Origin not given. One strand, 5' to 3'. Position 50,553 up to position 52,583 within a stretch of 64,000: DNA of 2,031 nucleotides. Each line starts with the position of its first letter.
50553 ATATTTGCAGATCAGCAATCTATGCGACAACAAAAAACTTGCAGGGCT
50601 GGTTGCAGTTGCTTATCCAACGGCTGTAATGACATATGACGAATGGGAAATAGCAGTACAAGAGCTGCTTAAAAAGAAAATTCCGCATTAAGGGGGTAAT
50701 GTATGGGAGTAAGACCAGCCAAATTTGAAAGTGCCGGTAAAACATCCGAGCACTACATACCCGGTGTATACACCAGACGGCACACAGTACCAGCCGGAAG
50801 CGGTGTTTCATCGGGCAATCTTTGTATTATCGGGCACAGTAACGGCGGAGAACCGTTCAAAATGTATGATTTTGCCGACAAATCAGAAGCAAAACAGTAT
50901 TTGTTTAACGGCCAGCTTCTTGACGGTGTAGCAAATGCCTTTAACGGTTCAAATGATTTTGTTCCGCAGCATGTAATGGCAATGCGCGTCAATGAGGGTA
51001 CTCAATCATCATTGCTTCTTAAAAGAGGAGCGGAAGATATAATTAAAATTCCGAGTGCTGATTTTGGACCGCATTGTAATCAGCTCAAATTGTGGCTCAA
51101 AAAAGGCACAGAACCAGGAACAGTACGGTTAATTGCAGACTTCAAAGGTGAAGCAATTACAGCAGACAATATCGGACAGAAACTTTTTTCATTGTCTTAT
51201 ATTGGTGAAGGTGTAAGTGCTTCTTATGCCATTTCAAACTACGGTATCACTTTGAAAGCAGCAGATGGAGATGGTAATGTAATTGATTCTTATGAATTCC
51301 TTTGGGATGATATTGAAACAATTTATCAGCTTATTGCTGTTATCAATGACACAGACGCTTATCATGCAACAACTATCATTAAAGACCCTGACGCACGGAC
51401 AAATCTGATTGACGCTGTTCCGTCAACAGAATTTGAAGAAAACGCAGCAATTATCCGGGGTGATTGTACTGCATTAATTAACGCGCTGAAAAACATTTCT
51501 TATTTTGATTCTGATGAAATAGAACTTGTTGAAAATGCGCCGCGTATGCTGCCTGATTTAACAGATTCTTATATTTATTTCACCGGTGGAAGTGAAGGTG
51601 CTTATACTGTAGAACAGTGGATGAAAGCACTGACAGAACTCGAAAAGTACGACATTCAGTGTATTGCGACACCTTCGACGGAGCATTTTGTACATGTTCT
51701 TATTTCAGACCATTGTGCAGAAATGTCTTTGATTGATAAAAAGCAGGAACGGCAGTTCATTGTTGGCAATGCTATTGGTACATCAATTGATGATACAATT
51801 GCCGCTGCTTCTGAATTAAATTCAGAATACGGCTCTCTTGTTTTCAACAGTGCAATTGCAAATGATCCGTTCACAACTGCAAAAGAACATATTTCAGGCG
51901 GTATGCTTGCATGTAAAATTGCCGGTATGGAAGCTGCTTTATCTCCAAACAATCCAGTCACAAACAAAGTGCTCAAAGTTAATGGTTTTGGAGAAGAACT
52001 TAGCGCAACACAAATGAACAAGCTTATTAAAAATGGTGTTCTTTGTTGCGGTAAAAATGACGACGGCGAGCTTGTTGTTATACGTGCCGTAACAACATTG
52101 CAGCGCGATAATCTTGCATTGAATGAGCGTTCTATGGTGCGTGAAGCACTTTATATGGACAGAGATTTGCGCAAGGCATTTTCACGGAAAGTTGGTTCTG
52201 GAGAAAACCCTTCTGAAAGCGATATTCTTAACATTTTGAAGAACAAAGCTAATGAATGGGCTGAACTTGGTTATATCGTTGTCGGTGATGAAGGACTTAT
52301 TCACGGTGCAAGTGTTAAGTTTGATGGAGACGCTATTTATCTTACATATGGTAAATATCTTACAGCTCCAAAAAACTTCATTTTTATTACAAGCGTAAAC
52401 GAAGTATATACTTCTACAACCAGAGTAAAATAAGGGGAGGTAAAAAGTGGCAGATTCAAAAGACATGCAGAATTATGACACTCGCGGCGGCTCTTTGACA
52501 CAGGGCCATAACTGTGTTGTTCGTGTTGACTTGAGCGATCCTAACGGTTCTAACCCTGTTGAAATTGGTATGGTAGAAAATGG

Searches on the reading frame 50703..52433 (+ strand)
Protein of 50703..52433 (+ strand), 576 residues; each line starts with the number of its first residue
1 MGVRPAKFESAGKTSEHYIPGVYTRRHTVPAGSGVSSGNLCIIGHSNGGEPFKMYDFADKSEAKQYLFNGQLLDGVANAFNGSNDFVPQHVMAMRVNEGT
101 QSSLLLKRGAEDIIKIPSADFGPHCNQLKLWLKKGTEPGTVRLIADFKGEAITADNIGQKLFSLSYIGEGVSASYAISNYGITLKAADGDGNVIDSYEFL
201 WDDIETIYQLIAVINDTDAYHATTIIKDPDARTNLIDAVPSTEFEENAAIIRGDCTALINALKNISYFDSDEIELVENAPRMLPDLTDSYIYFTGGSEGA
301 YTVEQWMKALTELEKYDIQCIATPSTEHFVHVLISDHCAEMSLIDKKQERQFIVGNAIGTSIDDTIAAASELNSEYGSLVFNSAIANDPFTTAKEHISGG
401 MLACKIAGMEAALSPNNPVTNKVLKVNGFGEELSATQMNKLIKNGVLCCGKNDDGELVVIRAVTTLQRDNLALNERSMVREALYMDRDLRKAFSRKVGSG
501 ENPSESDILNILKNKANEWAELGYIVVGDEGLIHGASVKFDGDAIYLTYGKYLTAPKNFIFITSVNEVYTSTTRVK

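Call 46: find_homologous_proteins(query=window:50703-52433:+)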
Query window:50703-52433:+ (576 aa): 233 proteins with E <= 0.001 among 8000 candidates; the best 120 are listed.
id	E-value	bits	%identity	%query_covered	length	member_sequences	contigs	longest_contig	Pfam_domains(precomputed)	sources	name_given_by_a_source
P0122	0.0e+0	1303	100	100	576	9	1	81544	PF04984.20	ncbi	-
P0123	1.1e-216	739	57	100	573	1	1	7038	PF04984.20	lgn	-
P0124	8.3e-208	710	57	100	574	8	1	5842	PF04984.20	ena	-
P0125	1.9e-201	689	55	99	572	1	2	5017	PF04984.20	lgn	-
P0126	3.0e-195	668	53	100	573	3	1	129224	PF04984.20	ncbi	-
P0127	4.1e-175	602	50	100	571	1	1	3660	PF04984.20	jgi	jgi:hypothetical protein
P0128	4.9e-174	598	51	100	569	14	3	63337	PF04984.20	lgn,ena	-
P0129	1.2e-173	597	50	100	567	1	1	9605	PF04984.20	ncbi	-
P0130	8.5e-172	591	48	99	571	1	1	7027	PF04984.20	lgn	-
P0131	1.2e-170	587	49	99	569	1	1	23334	PF04984.20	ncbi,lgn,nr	ncbi:hypothetical protein AGMMS50268_25110 [Spirochaetia bacterium]|nr:hypothetical protein AGMMS502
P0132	1.4e-170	587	48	99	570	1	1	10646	PF04984.20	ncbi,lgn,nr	ncbi:hypothetical protein FACS1894137_07300 [Spirochaetia bacterium]|nr:hypothetical protein FACS189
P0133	1.9e-170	587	49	99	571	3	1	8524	PF04984.20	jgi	jgi:hypothetical protein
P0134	4.2e-170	585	49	99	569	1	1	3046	PF04984.20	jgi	jgi:hypothetical protein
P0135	6.5e-170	585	49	100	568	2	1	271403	PF04984.20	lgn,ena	-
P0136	8.1e-170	585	49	100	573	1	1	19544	PF04984.20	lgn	-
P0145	8.1e-168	578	48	100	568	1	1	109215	PF04984.20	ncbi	-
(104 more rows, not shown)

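Call 47: find_encoding_contigs(protein=P0122, flank=10000, max_places=3)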
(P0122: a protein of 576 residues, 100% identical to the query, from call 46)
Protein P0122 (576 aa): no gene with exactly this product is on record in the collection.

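Call 48: find_encoding_contigs(protein=P0126, flank=10000, max_places=2)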
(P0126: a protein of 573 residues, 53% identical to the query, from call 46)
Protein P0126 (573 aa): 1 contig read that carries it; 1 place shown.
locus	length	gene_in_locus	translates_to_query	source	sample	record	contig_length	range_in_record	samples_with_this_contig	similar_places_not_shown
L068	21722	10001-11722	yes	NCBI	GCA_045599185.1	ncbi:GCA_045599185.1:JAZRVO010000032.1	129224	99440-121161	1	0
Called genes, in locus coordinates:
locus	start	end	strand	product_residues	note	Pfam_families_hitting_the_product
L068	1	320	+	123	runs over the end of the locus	-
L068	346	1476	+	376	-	-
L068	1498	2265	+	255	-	-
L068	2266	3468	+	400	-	PF18798:LPD3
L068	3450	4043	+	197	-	-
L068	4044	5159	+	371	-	PF18809:PBECR1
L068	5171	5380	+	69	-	PF21825:Sequestin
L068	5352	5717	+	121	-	-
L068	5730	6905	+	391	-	-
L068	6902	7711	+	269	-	-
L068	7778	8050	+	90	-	-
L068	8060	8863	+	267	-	-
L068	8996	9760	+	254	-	-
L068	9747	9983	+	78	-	-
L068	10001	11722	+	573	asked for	PF04984:Phage_sheath_1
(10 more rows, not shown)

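Call 55: find_encoding_contigs(protein=P0123, flank=10000, max_places=2)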
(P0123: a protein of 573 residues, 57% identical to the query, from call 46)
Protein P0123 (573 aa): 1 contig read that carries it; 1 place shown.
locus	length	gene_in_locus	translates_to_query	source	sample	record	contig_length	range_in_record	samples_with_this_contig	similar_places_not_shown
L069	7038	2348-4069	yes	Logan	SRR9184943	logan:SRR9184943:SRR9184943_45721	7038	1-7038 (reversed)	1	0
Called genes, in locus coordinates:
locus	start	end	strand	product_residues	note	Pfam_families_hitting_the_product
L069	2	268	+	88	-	?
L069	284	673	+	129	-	-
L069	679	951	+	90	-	-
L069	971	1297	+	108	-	PF14359:DUF4406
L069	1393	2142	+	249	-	-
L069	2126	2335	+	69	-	-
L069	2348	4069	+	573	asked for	PF04984:Phage_sheath_1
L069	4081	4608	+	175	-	-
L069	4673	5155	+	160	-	-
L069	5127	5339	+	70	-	-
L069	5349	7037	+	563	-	?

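Call 56: find_encoding_contigs(protein=P0128, flank=10000, max_places=2)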
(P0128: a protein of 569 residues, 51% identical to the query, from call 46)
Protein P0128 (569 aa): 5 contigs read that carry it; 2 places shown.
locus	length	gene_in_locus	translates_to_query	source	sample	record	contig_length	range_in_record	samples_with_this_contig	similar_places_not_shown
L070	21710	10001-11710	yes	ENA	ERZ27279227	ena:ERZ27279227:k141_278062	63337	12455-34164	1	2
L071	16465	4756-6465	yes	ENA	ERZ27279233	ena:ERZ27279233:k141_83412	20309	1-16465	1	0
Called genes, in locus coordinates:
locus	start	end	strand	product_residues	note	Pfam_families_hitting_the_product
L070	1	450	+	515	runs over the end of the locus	-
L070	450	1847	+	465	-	-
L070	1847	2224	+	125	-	-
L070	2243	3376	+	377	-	-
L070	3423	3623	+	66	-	-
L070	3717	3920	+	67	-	PF21825:Sequestin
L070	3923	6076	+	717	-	PF18812:PBECR3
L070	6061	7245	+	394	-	-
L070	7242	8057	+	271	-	-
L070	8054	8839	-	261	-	-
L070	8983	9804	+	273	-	-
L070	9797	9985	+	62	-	-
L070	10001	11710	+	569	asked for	PF04984:Phage_sheath_1 (weak)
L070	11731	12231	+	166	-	-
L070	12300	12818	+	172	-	-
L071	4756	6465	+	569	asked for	PF04984:Phage_sheath_1 (weak)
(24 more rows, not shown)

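Call 57: find_encoding_contigs(protein=P0145, flank=10000, max_places=1)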
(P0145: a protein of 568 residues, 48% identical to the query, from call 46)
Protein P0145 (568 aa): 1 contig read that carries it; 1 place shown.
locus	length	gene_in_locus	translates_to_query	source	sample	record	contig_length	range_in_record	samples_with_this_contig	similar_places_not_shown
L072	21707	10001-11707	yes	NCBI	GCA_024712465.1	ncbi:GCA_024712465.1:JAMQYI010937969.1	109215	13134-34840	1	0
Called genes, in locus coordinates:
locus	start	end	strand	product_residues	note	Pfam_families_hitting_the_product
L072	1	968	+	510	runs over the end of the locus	-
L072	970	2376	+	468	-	-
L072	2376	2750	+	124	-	PF24040:DUF7349 (weak)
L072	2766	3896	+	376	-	-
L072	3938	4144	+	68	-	-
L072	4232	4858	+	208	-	PF01764:Lipase_3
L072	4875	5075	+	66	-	PF21825:Sequestin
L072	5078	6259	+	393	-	-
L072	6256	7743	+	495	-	-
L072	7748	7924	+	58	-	-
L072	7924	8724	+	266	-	-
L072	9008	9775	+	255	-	-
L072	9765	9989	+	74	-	-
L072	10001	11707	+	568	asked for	PF04984:Phage_sheath_1 (weak)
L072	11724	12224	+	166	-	-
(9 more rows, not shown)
